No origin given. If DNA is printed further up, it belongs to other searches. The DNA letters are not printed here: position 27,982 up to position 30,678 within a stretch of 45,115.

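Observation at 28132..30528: Glycyl radical enzyme with Tyr in place of the Cys-loop general-base Glu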

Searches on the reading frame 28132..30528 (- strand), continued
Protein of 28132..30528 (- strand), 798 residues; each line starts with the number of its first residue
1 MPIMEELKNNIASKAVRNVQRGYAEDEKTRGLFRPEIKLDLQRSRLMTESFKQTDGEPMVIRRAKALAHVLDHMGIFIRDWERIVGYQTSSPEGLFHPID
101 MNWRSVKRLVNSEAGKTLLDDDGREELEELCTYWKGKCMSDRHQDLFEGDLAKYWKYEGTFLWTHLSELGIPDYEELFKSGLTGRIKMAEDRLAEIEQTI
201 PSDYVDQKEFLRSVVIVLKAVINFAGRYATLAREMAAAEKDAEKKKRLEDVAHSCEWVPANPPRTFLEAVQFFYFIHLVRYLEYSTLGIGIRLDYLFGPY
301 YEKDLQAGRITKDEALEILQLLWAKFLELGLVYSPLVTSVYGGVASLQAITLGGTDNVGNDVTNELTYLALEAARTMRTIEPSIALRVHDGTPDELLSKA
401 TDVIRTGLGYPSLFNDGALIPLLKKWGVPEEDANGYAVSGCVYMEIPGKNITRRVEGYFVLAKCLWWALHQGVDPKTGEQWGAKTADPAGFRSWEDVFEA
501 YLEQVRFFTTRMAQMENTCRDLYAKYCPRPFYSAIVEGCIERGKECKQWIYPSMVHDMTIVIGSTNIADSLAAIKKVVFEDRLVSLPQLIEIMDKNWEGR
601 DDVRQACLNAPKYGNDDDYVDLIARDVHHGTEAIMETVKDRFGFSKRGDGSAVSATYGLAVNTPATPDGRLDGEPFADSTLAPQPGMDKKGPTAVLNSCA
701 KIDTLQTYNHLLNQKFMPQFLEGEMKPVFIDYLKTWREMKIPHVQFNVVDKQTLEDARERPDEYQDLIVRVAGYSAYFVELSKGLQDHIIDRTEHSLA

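Call 77: search_protein_families(library=pfam, proteins=[L047:954-2183:+, L047:2198-3427:+, L047:7328-8545:+, L047:8633-9766:+, L047:9795-11732:+, L047:11807-12724:+, L047:13276-14439:+, L046:6546-8183:+, L046:8366-8854:+, L046:8935-9804:+], max_evalue=0.00001)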
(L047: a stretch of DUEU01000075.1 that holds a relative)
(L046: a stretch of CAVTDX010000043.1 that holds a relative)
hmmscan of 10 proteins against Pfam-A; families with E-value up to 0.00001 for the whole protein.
L047:954-2183:+ (409 aa): 1 family
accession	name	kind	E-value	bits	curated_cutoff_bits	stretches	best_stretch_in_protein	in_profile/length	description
PF02515.22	CoA_transf_3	-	4.3e-75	253.6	23.3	1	2-385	1-366/366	CoA-transferase family III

L047:2198-3427:+ (409 aa): 1 family
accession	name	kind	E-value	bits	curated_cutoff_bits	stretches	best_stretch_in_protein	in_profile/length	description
PF02515.22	CoA_transf_3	-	5.4e-100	335.5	23.3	1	11-384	2-366/366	CoA-transferase family III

L047:7328-8545:+ (405 aa): 3 families
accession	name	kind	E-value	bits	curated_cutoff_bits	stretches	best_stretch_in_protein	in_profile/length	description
PF00441.29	Acyl-CoA_dh_1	-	4.7e-26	92.2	22.4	1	241-393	1-146/150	Acyl-CoA dehydrogenase, C-terminal domain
PF02771.21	Acyl-CoA_dh_N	-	5.8e-26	91.5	22.9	1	20-132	1-113/113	Acyl-CoA dehydrogenase, N-terminal domain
PF02770.24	Acyl-CoA_dh_M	-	8.3e-19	68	33.3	1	136-221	1-89/97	Acyl-CoA dehydrogenase, middle domain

L047:8633-9766:+ (377 aa): 4 families
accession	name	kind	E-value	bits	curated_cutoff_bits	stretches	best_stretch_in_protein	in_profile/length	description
PF00441.29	Acyl-CoA_dh_1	-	2e-32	112.9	22.4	1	227-375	1-149/150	Acyl-CoA dehydrogenase, C-terminal domain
PF02771.21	Acyl-CoA_dh_N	-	5.1e-26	91.7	22.9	1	6-118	1-113/113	Acyl-CoA dehydrogenase, N-terminal domain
PF02770.24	Acyl-CoA_dh_M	-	1.5e-17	64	33.3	1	123-215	2-97/97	Acyl-CoA dehydrogenase, middle domain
PF08028.16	Acyl-CoA_dh_2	-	1.3e-07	32.4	22.7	1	244-347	3-116/134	Acyl-CoA dehydrogenase, C-terminal domain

L047:9795-11732:+ (645 aa): 9 families
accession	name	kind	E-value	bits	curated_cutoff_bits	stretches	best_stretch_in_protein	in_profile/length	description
PF00724.26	Oxidored_FMN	-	5.1e-59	200.7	27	1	3-336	2-338/342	NADH:flavin oxidoreductase / NADH oxidase family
PF07992.20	Pyr_redox_2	-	1.1e-37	130.5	26.1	1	384-638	2-291/291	Pyridine nucleotide-disulphide oxidoreductase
PF00070.33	Pyr_redox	-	5.3e-16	59.3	22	1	507-578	1-70/82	Pyridine nucleotide-disulphide oxidoreductase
PF13738.12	Pyr_redox_3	-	7.8e-13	48.8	30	1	468-610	126-275/305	Pyridine nucleotide-disulphide oxidoreductase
PF13450.12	NAD_binding_8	-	3.2e-11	43.8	21.9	1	387-421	1-35/68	NAD(P)-binding Rossmann-like domain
PF01266.30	DAO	-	5.5e-11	43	27.9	0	508-535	2-29/353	FAD dependent oxidoreductase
PF12831.13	FAD_oxidored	-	2.8e-09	37.2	27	1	385-422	2-39/416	FAD dependent oxidoreductase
PF00890.30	FAD_binding_2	-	1.2e-06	28.4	20.4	0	385-427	2-44/414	FAD binding domain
PF03486.20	HI0933_like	-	1.4e-06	28.4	50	0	384-419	2-37/244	HI0933-like protein Rossmann domain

L047:11807-12724:+ (305 aa): 2 families
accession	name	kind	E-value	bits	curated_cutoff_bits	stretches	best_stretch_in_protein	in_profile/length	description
PF13561.12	adh_short_C2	-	1.3e-44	153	27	1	78-303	30-236/236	Enoyl-(Acyl carrier protein) reductase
PF00106.31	adh_short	-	6.8e-43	146.9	26.6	1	74-234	27-187/195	short chain dehydrogenase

L047:13276-14439:+ (387 aa): 3 families
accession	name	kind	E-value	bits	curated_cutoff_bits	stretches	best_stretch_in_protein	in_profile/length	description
PF22691.2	Thiolase_C_1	-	1.7e-34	119.1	28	1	267-383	24-139/144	Thiolase C-terminal domain-like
PF00108.29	Thiolase_N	-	5.7e-08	32.9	26.4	1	4-117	1-116/260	Thiolase, N-terminal domain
PF02803.24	Thiolase_C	-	6.2e-08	32.8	27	1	267-379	28-118/123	Thiolase, C-terminal domain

L046:6546-8183:+ (545 aa): 2 families
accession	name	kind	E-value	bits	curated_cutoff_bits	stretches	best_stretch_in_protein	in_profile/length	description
PF01039.27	Carboxyl_trans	-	4.1e-117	392.3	22.3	1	62-543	1-493/493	Carboxyl transferase domain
PF03255.19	ACCA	-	1.7e-06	27.9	23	0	338-475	93-234/310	Acetyl co-enzyme A carboxylase carboxyltransferase-like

L046:8366-8854:+ (162 aa): 0 families

L046:8935-9804:+ (289 aa): 2 families
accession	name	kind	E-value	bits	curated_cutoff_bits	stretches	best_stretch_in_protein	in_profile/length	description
PF01039.27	Carboxyl_trans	-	3.9e-69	234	22.3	1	12-286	217-492/493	Carboxyl transferase domain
PF03255.19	ACCA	-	1.4e-08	34.7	23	1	49-221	64-239/310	Acetyl co-enzyme A carboxylase carboxyltransferase-like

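Call 78: predict_structure(alignment_id=A3)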
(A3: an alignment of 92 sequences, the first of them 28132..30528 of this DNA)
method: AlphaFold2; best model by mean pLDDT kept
length: 798 residues; sequences in the alignment: 92
mean_pLDDT: 91.8   pTM: 0.92
mean pLDDT of the five models: 91.8, 91.6, 91.3, 90.3, 90.1
residues with pLDDT >= 90: 596; 70-90: 172; 50-70: 20; < 50: 10
segments of 3 or more residues with pLDDT < 50: 22-26, 158-160
pLDDT, mean of each block of 10 residues (from residue 1): 75 74 47 85 97 97 98 96 94 91 88 86 96 94 84 68 67 97 99 98 98 99 99 98 96 98 98 97 85 97 98 96 91 75 79 96 98 92 95 97 90 97 96 94 92 83 96 94 96 98 96 89 93 97 95 89 96 98 98 97 98 98 98 95 92 82 92 91 93 97 92 92 95 97 94 94 89 85 88 86
secondary structure, 60 per line:
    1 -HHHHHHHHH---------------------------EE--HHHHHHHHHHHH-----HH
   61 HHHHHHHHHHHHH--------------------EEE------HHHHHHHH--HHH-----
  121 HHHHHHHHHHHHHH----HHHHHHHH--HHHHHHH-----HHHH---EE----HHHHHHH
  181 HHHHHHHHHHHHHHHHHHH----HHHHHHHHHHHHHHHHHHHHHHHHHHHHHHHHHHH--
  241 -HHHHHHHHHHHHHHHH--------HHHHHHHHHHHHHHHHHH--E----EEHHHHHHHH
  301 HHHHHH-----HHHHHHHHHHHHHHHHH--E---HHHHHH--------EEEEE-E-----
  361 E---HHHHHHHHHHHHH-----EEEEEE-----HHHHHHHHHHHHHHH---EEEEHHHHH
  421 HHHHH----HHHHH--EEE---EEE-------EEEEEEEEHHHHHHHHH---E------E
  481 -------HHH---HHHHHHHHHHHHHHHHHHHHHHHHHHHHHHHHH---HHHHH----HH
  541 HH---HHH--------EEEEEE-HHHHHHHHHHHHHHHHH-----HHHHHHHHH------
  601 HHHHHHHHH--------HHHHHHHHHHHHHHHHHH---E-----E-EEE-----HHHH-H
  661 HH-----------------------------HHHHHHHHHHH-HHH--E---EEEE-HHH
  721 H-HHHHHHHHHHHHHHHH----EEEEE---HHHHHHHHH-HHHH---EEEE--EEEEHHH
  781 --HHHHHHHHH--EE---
elements in order (helices of 4 or more, strands of 3 or more residues): H2-10 H42-53 H59-73 E94-96 H103-110 H121-134 H139-146 H149-155 H161-164 H174-199 H204-238 H242-257 H266-283 H293-306 H312-328 H335-340 E349-353 H365-377 E383-388 H394-408 E412-415 H416-425 H430-434 E437-439 E443-445 E453-460 H461-469 H494-526 H530-534 H539-542 E557-562 H564-580 H586-594 H601-609 H618-635 E647-649 H655-658 H692-702 E713-716 H718-721 H723-738 E743-747 H751-759 H761-764 E768-771 E774-777 H783-791

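Call 80: search_protein_families(library=pfam, proteins=[L051:1571-2776:+, L051:9706-11511:+, L051:12301-13515:+, L051:13964-14755:+, L054:5995-8454:+, L054:8490-9659:+, L054:14486-15595:+, L054:15760-16965:+, L049:7104-9026:+, L049:8992-9789:+], max_evalue=0.00001)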
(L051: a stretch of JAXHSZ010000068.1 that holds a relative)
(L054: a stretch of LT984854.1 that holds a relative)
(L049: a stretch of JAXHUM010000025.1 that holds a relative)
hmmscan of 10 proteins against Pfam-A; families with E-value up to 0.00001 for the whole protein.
L051:1571-2776:+ (401 aa): 0 families

L051:9706-11511:+ (601 aa): 1 family
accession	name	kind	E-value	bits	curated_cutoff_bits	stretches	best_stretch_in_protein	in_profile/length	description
PF01642.28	MM_CoA_mutase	-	3.4e-105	353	22.1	1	41-584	1-512/512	Methylmalonyl-CoA mutase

L051:12301-13515:+ (404 aa): 3 families
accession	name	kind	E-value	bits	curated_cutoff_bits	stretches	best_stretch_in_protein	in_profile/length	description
PF13458.12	Peripla_BP_6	-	1.9e-40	140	31.7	1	40-388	1-339/343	Periplasmic binding protein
PF01094.35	ANF_receptor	-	1.3e-06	28.2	25.4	1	71-259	13-202/353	Receptor family ligand binding region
PF13433.12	Peripla_BP_5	-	2.5e-06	27.3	27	0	41-342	1-295/363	Periplasmic binding protein domain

L051:13964-14755:+ (263 aa): 2 families
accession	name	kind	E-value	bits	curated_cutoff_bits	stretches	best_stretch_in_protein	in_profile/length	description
PF12146.15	Hydrolase_4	-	6.4e-20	71.9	27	1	63-165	7-109/239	Serine aminopeptidase, S33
PF00561.26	Abhydrolase_1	-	7.4e-16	59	25.8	1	61-169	1-106/245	alpha/beta hydrolase fold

L054:5995-8454:+ (819 aa): 0 families

L054:8490-9659:+ (389 aa): 2 families
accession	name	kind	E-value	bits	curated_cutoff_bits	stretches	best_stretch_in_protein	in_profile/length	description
PF02754.22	CCG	-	6.3e-24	84.3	20.6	2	273-362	2-84/85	Cysteine-rich domain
PF13183.11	Fer4_8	-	1.1e-08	35.9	27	1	10-83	2-66/68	4Fe-4S dicluster domain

L054:14486-15595:+ (369 aa): 9 families
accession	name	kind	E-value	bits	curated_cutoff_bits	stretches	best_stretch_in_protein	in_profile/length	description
PF12831.13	FAD_oxidored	-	7.2e-12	45.7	27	1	5-154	1-143/416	FAD dependent oxidoreductase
PF01134.28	GIDA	-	5.5e-10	39.3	22.1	1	5-165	1-162/391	Glucose inhibited division protein A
PF01266.30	DAO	-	1.3e-09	38.5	27.9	0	5-46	1-40/353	FAD dependent oxidoreductase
PF00890.30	FAD_binding_2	-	3.7e-08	33.4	20.4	1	5-45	1-41/414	FAD binding domain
PF03486.20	HI0933_like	-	3.9e-08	33.5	50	0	5-40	2-37/244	HI0933-like protein Rossmann domain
PF01494.25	FAD_binding_3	-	4.4e-08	33.2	22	1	3-161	1-163/349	FAD binding domain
PF07992.20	Pyr_redox_2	-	4.6e-07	30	26.1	1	4-161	1-113/291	Pyridine nucleotide-disulphide oxidoreductase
PF01946.23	Thi4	-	2.6e-06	27.3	26.2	0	2-41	16-56/235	Thi4 family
PF13450.12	NAD_binding_8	-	7.9e-06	26.5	21.9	0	8-39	1-32/68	NAD(P)-binding Rossmann-like domain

L054:15760-16965:+ (401 aa): 1 family
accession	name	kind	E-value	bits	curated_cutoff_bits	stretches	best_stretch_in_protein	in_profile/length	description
PF03349.22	Toluene_X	-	1.2e-31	110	29.7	1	41-375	23-388/421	Outer membrane protein transport protein (OMPP1/FadL/TodX)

L049:7104-9026:+ (640 aa): 8 families
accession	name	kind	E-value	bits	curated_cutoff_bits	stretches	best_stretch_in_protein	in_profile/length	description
PF01926.29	MMR_HSR1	-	1.3e-50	170.6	21.9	2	201-316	2-113/113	50S ribosome-binding GTPase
PF02421.24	FeoB_N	-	6.4e-24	84.7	27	2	374-539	2-153/156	Ferrous iron transport protein B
PF00009.33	GTP_EFTU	-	1.9e-15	57.4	26.5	0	200-358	5-184/188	Elongation factor Tu GTP binding domain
PF14714.11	KH_dom-like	-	8e-13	48.9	27.3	1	562-633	10-81/81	KH-domain-like of EngA bacterial GTPase enzymes, C-terminal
PF00350.29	Dynamin_N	-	2.6e-12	47.5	27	0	247-304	102-154/168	Dynamin family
PF04548.22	AIG1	-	8.4e-10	38.8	27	0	374-479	2-107/212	AIG1 family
PF03193.22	RsgA_GTPase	-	8.6e-10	39.1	30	0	200-231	108-139/174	RsgA GTPase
PF00025.27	Arf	-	2.9e-07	30.6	22.3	0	203-325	19-133/174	ADP-ribosylation factor family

L049:8992-9789:+ (265 aa): 3 families
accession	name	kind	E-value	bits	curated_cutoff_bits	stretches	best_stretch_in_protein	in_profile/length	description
PF01656.29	CbiA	-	1.2e-11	45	25.4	1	18-242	2-125/125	CobQ/CobB/MinD/ParA nucleotide binding domain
PF13614.12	AAA_31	-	1.5e-11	45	27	1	16-185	2-166/177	AAA domain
PF00142.24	Fer4_NifH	-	1.4e-08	35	25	1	17-252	2-234/271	4Fe-4S iron sulfur cluster binding proteins, NifH/frxC family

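Call 81: fold_search(model_id=the predicted structure, library=pdb)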
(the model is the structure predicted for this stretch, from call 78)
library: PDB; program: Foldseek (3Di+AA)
matches with E <= 10: 244; with E <= 0.001: 68
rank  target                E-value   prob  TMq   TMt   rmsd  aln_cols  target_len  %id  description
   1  1r8w_A                1.2e-58  1.00  0.91  0.92   2.7       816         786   32  Native structure of the B12-independent glycerol dehydratase from clostridium butyricum (released 2004-06-01)
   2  9rcp_B                2.8e-57  1.00  0.90  0.91   5.4       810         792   31  1,2-propanediol dehydratase with 0.1 % 1,3-propanediol additive (released 2025-06-11)
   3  9rco_A                3.2e-57  1.00  0.90  0.90   5.3       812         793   31  1,2-propanediol dehydratase with 0.1 % glycerol additive (released 2025-06-11)
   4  5i2g_B                9.3e-57  1.00  0.90  0.90   5.0       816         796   32  1,2-propanediol Dehydration in Roseburia inulinivorans; Structural Basis for Substrate and Enantiomer Selectivity (released 2016-06-01)
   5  4pkf_A                1.3e-56  1.00  0.93  0.86   2.6       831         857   30  Benzylsuccinate synthase alpha-beta-gamma complex (released 2014-07-02)
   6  5i2g_A                1.9e-56  1.00  0.90  0.90   5.4       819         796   32  1,2-propanediol Dehydration in Roseburia inulinivorans; Structural Basis for Substrate and Enantiomer Selectivity (released 2016-06-01)
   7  9f3x_C                2.9e-56  1.00  0.92  0.93   2.7       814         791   30  CutC choline lyase in complex with cyclopropylcholine (released 2024-05-08)
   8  5i2a_A                3.0e-56  1.00  0.90  0.86   3.5       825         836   31  1,2-propanediol Dehydration in Roseburia inulinivorans; Structural Basis for Substrate and Enantiomer Selectivity (released 2016-06-01)
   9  9o8u_A                3.7e-56  1.00  0.91  0.88   2.8       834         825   31  (1-methylalkyl)succinate synthase alpha-beta-gamma-delta complex with bound fumarate (released 2025-07-23)
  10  9rcp_C                4.2e-56  1.00  0.89  0.90   5.3       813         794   31  1,2-propanediol dehydratase with 0.1 % 1,3-propanediol additive (released 2025-06-11)
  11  8iof_A                1.4e-55  1.00  0.90  0.91   3.1       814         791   29  Crystal structure of N-methyl-Cis-4-hydroxy-D-proline dehydratase in Clostridium sp. FS41 (released 2024-03-27)
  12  5i2a_B                3.3e-55  1.00  0.90  0.86   2.5       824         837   32  1,2-propanediol Dehydration in Roseburia inulinivorans; Structural Basis for Substrate and Enantiomer Selectivity (released 2016-06-01)
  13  9rcq_A                3.4e-55  1.00  0.91  0.90   2.6       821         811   31  1,2-propanediol dehydratase with no ligand additives (released 2025-06-11)
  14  5bwd_A                8.6e-55  1.00  0.92  0.86   2.6       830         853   29  Benzylsuccinate alpha-gamma bound to fumarate (released 2015-08-05)
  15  8iof_C                8.6e-55  1.00  0.88  0.89   2.8       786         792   30  Crystal structure of N-methyl-Cis-4-hydroxy-D-proline dehydratase in Clostridium sp. FS41 (released 2024-03-27)
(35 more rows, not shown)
